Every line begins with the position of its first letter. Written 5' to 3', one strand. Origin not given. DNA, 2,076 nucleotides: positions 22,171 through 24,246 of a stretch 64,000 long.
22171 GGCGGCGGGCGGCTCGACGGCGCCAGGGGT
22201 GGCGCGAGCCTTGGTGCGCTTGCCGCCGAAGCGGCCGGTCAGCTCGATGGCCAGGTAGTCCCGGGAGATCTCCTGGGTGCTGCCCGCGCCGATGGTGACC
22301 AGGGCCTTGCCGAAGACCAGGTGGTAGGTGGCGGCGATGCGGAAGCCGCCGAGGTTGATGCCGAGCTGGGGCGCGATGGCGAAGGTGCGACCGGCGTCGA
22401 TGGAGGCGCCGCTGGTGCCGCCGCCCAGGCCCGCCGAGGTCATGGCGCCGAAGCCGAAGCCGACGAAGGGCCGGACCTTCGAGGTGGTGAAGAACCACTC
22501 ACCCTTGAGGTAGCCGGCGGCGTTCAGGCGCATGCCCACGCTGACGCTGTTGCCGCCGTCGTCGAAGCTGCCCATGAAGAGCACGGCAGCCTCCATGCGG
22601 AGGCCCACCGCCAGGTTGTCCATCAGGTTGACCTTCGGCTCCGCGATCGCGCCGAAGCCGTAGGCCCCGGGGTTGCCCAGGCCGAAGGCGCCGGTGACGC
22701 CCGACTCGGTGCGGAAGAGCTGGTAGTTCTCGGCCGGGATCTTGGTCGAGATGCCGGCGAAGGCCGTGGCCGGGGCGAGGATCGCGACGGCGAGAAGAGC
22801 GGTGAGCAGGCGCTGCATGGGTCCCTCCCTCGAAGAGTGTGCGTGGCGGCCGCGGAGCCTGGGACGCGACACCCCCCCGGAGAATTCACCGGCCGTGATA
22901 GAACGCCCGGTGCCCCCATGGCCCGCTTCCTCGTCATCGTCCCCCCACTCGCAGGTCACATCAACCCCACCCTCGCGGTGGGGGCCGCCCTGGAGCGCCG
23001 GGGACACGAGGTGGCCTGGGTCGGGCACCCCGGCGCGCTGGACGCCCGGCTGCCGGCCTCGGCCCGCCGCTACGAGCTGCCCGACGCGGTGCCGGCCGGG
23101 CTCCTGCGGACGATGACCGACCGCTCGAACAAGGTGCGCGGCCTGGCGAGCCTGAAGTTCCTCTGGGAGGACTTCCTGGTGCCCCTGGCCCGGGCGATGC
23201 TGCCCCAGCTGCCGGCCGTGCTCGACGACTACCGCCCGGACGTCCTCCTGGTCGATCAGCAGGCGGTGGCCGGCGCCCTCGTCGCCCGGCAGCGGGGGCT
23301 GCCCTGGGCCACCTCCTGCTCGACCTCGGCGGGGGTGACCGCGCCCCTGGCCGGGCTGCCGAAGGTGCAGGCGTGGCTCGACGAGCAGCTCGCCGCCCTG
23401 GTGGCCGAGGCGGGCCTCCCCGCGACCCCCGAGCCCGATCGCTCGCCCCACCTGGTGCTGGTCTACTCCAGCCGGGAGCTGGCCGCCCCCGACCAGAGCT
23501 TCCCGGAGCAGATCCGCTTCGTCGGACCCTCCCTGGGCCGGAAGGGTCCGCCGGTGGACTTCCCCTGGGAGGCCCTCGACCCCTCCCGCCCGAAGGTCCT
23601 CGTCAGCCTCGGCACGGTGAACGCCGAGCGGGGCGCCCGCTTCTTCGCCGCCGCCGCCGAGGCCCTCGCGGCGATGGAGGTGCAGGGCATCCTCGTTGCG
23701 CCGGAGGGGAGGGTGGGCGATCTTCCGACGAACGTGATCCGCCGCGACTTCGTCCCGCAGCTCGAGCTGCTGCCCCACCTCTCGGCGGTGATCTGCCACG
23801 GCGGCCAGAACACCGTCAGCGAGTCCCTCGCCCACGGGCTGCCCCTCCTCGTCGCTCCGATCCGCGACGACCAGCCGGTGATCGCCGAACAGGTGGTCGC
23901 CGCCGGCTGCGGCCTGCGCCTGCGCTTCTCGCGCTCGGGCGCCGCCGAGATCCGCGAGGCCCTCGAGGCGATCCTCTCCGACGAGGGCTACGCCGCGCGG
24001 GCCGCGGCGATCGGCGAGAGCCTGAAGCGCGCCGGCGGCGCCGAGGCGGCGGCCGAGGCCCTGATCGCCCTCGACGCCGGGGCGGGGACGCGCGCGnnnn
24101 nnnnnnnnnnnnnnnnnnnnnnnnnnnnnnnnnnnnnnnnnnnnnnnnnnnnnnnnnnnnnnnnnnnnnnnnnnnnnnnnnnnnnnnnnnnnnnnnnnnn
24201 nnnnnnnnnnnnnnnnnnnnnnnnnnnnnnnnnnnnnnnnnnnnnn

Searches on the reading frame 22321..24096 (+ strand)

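Call 76: search_protein_families(library=pfam, proteins=[window:22321-24096:+], max_evalue=0.00001)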
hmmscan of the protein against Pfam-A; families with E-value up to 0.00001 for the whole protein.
window:22321-24096:+ (592 aa): 3 families
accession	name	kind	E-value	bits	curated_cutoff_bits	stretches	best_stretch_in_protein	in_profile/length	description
PF06722.18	EryCIII-like_C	-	5.6e-18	65.8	31.7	1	464-566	25-127/145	Erythromycin biosynthesis protein CIII-like, C-terminal domain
PF00201.24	UDPGT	-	8.1e-16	58.3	19.5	1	426-558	278-412/499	UDP-glucoronosyl and UDP-glucosyl transferase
PF04101.22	Glyco_tran_28_C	-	5.5e-07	30.2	22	1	482-561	67-150/166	Glycosyltransferase family 28 C-terminal domain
